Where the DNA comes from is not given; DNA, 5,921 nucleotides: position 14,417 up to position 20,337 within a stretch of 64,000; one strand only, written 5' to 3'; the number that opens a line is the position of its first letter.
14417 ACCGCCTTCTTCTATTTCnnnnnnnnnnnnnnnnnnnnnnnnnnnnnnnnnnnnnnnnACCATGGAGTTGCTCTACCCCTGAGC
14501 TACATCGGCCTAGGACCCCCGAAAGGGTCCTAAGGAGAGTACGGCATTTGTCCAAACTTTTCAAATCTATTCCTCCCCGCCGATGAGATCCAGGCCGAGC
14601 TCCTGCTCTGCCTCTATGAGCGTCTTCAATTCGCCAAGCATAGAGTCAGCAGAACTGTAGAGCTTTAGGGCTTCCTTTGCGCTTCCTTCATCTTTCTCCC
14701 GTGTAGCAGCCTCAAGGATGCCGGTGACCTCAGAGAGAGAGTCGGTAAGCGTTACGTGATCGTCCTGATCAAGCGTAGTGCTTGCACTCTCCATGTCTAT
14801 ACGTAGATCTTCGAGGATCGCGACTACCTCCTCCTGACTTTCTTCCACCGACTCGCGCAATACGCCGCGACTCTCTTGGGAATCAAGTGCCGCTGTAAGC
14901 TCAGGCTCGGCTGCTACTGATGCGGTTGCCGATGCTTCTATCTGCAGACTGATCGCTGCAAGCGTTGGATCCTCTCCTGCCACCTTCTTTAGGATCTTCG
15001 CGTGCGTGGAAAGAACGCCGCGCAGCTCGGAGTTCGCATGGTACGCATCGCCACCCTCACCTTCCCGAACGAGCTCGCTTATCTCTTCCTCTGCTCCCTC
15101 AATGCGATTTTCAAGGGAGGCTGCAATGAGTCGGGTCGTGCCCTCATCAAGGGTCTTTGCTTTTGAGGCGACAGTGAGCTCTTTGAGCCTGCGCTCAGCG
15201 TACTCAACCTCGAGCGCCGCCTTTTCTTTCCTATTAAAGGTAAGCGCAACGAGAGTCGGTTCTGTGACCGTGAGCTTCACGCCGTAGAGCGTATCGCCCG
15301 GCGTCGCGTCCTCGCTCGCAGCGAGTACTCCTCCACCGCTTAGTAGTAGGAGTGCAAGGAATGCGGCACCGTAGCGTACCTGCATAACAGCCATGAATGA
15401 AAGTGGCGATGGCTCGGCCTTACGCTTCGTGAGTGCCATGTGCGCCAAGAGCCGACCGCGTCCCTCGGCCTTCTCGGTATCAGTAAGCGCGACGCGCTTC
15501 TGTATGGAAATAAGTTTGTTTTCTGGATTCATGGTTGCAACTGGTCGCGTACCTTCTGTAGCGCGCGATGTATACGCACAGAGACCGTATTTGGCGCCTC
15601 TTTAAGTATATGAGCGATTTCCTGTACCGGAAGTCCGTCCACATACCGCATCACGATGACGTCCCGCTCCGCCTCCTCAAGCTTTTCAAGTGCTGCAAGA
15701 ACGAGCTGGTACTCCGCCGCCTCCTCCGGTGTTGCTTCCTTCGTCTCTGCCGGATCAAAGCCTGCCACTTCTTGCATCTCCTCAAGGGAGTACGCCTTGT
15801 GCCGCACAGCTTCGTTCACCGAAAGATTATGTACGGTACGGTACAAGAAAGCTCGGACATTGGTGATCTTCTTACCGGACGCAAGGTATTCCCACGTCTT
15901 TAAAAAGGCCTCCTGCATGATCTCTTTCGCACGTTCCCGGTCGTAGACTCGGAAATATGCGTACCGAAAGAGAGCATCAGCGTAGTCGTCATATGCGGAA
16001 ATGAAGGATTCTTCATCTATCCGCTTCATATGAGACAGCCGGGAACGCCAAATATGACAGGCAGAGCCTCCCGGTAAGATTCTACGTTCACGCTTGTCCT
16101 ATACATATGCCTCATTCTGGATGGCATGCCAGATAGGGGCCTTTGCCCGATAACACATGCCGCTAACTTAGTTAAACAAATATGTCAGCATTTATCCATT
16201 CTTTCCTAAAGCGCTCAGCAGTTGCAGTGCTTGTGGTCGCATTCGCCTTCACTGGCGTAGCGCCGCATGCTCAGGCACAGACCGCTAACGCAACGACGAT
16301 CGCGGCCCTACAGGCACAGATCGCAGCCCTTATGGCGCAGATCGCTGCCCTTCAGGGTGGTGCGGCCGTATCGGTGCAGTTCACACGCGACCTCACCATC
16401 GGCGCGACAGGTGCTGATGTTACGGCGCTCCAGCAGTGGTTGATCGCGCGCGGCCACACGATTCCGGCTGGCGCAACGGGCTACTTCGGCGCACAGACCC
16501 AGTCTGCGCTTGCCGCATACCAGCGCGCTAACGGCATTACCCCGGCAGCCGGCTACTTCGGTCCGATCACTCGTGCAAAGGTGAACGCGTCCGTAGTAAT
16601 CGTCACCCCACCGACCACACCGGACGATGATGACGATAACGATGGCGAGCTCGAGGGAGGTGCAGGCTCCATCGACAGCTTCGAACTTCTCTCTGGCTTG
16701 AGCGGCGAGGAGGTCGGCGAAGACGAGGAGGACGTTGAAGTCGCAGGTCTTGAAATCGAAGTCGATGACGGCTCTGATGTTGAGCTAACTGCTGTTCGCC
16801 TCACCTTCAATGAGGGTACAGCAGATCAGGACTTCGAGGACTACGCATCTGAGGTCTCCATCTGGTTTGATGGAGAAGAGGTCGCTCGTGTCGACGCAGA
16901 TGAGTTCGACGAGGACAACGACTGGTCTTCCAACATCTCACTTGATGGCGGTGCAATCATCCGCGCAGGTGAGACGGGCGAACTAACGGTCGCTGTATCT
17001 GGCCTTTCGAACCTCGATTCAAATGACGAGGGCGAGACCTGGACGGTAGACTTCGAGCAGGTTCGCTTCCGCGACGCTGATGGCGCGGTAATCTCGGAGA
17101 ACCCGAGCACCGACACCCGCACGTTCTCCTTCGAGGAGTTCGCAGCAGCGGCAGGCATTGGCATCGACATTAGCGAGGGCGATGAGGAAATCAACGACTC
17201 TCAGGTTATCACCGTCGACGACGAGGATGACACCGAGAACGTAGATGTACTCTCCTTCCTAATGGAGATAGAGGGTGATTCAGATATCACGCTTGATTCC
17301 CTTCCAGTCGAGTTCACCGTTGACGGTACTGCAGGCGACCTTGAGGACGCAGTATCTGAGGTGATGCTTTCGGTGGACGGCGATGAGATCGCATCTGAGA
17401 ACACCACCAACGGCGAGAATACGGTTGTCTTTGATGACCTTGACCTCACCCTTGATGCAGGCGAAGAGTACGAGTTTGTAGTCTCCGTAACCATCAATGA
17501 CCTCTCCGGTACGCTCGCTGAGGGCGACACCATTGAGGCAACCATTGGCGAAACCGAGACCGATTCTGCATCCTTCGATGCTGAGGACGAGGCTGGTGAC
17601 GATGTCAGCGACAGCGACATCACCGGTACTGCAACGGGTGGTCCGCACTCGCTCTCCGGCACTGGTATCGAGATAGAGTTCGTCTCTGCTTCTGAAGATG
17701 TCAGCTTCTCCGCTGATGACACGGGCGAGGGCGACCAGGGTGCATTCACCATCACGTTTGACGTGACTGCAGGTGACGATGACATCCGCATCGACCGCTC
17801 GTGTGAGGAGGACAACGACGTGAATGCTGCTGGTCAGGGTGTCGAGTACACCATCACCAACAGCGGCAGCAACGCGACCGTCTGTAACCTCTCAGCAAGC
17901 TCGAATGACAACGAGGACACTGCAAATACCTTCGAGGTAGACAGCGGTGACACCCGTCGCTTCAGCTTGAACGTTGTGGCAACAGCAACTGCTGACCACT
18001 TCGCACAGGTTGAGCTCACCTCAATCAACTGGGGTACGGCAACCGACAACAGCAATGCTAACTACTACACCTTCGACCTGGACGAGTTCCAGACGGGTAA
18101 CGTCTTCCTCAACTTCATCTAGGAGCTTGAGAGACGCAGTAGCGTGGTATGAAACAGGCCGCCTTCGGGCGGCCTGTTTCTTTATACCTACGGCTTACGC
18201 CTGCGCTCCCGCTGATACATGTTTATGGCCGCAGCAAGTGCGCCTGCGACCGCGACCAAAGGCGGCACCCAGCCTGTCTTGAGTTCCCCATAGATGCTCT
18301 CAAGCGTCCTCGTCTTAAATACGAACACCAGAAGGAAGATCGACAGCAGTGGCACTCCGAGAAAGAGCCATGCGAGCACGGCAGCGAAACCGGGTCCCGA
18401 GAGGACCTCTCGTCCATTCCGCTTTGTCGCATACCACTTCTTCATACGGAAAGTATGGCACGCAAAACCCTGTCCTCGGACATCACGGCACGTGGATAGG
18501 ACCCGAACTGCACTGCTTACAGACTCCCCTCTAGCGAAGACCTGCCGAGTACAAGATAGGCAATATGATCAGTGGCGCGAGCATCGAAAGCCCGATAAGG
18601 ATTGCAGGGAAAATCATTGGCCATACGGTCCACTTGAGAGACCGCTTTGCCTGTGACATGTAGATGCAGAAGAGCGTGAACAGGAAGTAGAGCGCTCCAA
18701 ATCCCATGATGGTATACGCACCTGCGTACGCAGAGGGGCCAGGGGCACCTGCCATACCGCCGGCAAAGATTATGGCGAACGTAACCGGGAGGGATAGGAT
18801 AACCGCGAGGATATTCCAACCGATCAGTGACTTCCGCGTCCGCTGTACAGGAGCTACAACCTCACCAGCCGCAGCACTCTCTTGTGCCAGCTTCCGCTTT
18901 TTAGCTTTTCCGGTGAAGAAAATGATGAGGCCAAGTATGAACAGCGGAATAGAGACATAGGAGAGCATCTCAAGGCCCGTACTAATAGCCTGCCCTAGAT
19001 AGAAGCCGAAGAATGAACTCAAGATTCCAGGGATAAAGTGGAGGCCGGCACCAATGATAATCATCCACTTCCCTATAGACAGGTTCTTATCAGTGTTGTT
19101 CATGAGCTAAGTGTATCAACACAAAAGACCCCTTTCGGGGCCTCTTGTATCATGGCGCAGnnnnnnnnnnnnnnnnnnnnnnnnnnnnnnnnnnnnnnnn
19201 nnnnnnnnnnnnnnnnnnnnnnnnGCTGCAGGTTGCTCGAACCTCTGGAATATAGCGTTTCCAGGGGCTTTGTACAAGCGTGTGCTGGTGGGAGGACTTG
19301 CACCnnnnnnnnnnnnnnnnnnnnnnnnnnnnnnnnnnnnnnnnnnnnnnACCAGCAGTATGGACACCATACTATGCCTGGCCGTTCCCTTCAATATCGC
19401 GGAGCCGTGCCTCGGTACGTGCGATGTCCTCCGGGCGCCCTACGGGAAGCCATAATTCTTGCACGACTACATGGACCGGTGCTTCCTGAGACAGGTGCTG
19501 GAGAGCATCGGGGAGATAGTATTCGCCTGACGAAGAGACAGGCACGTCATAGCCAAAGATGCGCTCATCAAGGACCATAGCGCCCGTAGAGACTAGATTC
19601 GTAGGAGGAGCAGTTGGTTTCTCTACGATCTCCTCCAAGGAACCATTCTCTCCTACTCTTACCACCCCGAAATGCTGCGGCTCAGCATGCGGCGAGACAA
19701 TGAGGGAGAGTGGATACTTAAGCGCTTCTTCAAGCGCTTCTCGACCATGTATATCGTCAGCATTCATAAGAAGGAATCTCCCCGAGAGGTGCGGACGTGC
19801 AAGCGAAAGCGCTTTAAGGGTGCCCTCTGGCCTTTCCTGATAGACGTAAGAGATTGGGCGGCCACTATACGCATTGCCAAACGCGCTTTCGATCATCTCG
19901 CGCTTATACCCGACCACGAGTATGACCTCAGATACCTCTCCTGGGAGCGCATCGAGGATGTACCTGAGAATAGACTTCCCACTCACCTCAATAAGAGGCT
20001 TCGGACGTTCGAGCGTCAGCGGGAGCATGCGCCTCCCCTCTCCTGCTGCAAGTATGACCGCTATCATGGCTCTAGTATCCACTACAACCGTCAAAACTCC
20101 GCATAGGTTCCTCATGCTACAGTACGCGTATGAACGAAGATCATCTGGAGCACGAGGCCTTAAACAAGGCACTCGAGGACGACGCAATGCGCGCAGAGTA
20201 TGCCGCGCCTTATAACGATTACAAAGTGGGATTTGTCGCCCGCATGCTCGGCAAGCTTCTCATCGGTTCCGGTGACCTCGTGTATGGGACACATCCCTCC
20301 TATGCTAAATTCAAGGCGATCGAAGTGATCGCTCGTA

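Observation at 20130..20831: Alternative-oxidase-like di-iron protein in a genome with few respiratory signatures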

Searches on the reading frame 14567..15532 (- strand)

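Call 14: search_protein_families(library=pfam, proteins=[window:14567-15532:-], max_evalue=0.01)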
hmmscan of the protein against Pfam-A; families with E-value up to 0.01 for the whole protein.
window:14567-15532:- (321 aa): 1 family
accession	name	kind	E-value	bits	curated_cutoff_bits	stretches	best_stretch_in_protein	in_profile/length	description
PF18915.5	DUF5667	-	1.7e-07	32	27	1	76-154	2-77/99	Domain of unknown function (DUF5667)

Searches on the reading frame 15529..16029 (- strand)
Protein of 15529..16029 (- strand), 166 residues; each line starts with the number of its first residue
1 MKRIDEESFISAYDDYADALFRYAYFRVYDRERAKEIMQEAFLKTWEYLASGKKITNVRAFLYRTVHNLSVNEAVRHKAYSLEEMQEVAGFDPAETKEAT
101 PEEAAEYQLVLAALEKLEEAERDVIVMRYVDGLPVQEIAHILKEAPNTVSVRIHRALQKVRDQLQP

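Call 14: search_protein_families(library=pfam, proteins=[window:15529-16029:-], max_evalue=0.01)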
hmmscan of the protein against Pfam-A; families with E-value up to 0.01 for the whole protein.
window:15529-16029:- (166 aa): 6 families
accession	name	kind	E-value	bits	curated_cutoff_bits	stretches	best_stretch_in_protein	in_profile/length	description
PF08281.18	Sigma70_r4_2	-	2.9e-15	56.1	25.7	1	108-159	2-53/54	Sigma-70, region 4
PF04545.22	Sigma70_r4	-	1.7e-13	50.3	24.1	1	113-161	1-49/50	Sigma-70, region 4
PF04542.20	Sigma70_r2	-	5.9e-08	32.8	24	1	13-77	2-68/71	Sigma-70 region 2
PF07638.17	Sigma70_ECF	-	0.0002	21.7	21.1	1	96-164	115-183/185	ECF sigma factor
PF00196.25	GerE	-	0.0012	18.8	23.5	1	122-159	6-44/57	Bacterial regulatory proteins, luxR family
PF13936.12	HTH_38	-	0.0072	16.5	27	0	116-155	4-43/44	Helix-turn-helix domain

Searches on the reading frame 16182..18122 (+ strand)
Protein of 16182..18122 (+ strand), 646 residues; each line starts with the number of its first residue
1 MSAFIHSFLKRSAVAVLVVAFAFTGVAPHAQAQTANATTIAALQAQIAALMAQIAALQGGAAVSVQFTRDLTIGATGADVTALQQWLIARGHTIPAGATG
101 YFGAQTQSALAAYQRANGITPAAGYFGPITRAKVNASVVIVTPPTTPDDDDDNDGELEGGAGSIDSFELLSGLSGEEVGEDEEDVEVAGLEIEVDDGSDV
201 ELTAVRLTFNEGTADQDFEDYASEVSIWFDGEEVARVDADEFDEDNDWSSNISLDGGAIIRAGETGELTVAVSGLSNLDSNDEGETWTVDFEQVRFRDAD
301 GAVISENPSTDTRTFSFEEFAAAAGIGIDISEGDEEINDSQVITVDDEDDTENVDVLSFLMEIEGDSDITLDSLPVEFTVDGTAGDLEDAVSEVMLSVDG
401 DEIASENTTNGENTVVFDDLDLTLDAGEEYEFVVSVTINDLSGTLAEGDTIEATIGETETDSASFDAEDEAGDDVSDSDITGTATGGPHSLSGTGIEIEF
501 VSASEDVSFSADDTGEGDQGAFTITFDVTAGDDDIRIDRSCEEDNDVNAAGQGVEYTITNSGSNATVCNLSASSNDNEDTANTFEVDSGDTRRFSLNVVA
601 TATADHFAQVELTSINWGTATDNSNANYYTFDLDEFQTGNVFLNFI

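Call 14: search_protein_families(library=pfam, proteins=[window:16182-18122:+], max_evalue=0.01)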
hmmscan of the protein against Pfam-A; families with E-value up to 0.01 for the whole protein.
window:16182-18122:+ (646 aa): 1 family
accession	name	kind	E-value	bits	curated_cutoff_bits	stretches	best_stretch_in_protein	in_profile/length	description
PF01471.23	PG_binding_1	-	5.1e-12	46.2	23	1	76-133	1-56/57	Putative peptidoglycan binding domain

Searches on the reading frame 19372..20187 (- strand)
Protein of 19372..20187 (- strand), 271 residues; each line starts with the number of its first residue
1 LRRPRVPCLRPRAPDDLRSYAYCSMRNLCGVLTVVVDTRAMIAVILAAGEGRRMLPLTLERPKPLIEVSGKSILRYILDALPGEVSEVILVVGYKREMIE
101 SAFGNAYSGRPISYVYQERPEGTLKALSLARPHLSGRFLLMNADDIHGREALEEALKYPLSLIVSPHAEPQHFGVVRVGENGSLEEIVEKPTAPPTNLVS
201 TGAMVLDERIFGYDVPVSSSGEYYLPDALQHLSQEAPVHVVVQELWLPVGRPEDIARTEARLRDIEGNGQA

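Call 14: search_protein_families(library=pfam, proteins=[window:19372-20187:-], max_evalue=0.01)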
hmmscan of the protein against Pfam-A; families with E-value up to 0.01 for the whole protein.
window:19372-20187:- (271 aa): 3 families
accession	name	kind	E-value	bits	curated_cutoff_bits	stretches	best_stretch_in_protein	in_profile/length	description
PF00483.29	NTP_transferase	-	3.2e-29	102.7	21.2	1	43-260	2-240/245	Nucleotidyl transferase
PF12804.13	NTP_transf_3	-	9.5e-12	45.8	27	1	43-145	1-96/160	MobA-like NTP transferase domain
PF01128.25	IspD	-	3e-05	24.3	27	1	41-97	1-57/221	2-C-methyl-D-erythritol 4-phosphate cytidylyltransferase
